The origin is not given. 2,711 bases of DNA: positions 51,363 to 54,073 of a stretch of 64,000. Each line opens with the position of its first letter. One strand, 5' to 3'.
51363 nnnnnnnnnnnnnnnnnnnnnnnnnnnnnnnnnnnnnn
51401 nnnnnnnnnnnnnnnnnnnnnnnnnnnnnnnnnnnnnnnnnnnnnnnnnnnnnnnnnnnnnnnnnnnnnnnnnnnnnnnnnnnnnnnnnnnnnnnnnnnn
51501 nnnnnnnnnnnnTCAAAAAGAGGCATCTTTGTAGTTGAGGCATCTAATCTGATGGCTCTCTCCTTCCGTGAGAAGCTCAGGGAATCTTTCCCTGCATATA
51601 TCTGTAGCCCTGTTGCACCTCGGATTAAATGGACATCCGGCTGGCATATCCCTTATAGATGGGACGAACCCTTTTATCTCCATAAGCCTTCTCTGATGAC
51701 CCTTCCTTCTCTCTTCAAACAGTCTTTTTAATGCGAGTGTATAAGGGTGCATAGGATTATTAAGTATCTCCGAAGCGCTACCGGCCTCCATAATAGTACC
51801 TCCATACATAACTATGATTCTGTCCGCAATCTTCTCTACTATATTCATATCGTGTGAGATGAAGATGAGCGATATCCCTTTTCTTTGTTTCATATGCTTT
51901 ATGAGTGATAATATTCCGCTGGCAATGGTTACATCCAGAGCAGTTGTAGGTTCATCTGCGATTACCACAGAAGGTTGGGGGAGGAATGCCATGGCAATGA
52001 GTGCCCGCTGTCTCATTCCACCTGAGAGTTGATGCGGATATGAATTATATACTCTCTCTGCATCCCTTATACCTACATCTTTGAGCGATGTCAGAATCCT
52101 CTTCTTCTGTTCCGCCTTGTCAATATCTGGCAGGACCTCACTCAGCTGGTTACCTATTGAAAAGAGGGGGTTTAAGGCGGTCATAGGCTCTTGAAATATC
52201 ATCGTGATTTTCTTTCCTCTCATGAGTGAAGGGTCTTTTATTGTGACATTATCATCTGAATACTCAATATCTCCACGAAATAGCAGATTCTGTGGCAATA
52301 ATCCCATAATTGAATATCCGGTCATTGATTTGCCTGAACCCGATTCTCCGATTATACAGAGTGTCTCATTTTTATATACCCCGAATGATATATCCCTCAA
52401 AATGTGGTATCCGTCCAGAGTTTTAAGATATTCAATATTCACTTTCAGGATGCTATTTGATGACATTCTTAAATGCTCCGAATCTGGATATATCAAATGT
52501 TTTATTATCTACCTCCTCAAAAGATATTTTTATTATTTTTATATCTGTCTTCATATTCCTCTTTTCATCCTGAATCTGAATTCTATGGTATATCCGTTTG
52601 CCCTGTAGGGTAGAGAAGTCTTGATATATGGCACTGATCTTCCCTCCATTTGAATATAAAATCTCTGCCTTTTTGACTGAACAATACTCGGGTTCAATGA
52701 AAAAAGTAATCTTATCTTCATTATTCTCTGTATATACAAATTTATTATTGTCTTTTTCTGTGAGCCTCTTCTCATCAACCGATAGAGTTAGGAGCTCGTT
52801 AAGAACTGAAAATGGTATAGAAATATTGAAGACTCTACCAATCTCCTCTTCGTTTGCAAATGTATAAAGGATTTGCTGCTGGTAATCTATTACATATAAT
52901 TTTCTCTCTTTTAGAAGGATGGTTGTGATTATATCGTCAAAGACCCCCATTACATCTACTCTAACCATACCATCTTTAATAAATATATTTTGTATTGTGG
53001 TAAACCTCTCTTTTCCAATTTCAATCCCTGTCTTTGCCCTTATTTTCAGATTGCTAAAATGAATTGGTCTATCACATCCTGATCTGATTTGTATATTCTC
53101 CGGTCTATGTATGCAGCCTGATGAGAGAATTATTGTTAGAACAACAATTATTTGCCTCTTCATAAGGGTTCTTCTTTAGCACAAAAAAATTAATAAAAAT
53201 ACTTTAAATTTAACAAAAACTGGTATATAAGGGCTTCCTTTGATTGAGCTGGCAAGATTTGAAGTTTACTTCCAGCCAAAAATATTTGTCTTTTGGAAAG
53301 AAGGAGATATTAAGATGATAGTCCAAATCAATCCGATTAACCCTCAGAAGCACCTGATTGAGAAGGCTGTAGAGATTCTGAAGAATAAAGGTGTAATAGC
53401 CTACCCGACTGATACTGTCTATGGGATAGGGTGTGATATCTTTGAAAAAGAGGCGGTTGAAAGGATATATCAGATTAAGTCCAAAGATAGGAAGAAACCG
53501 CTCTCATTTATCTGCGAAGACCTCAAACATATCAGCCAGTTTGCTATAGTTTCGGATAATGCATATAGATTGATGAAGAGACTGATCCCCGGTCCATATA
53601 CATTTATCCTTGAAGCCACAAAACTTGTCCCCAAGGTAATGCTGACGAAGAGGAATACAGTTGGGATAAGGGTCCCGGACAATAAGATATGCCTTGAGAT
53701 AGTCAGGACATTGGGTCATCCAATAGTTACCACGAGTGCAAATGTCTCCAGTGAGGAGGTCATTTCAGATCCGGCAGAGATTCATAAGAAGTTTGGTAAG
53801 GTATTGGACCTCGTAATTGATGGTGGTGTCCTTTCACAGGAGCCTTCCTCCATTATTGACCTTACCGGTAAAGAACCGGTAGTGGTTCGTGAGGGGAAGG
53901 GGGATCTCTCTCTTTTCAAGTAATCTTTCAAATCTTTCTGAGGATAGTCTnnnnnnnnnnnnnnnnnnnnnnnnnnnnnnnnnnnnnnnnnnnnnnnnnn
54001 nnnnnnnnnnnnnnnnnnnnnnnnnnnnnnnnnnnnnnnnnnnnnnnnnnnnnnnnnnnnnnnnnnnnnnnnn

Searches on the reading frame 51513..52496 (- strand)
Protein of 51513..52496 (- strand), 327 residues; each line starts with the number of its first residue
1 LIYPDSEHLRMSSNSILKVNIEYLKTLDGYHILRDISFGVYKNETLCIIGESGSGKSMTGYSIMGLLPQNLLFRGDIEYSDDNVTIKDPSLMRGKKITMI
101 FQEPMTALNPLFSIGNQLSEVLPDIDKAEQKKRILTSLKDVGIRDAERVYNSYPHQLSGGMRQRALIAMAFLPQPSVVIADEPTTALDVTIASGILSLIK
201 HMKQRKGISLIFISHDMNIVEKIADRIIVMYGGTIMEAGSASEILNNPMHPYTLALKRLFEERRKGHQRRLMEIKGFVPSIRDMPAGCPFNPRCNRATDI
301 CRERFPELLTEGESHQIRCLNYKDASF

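Call 27: search_protein_families(library=pfam, proteins=[window:51513-52496:-], max_evalue=0.001)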
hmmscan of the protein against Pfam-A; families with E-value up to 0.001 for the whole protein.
window:51513-52496:- (327 aa): 4 families
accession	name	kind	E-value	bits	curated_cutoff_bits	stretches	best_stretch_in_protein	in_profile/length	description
PF00005.33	ABC_tran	-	5.4e-25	89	25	1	33-185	1-137/137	ABC transporter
PF08352.17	oligo_HPY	-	1.2e-17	64.4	27.1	1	236-301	1-65/65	Oligopeptide/dipeptide transporter, C-terminal region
PF13304.12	AAA_21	-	1.3e-08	35.7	27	1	123-221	187-304/304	AAA domain, putative AbiEii toxin, Type IV TA system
PF02463.25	SMC_N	-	1.3e-05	25.1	40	1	42-230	23-211/220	RecF/RecN/SMC N terminal domain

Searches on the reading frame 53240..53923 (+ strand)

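Call 27: search_protein_families(library=pfam, proteins=[window:53240-53923:+], max_evalue=0.001)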
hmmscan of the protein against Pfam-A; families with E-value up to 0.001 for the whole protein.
window:53240-53923:+ (227 aa): 1 family
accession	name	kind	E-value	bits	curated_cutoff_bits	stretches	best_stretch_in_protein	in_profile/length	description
PF01300.24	Sua5_yciO_yrdC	-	1.2e-60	204.5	25.1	1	45-219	1-178/178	Telomere recombination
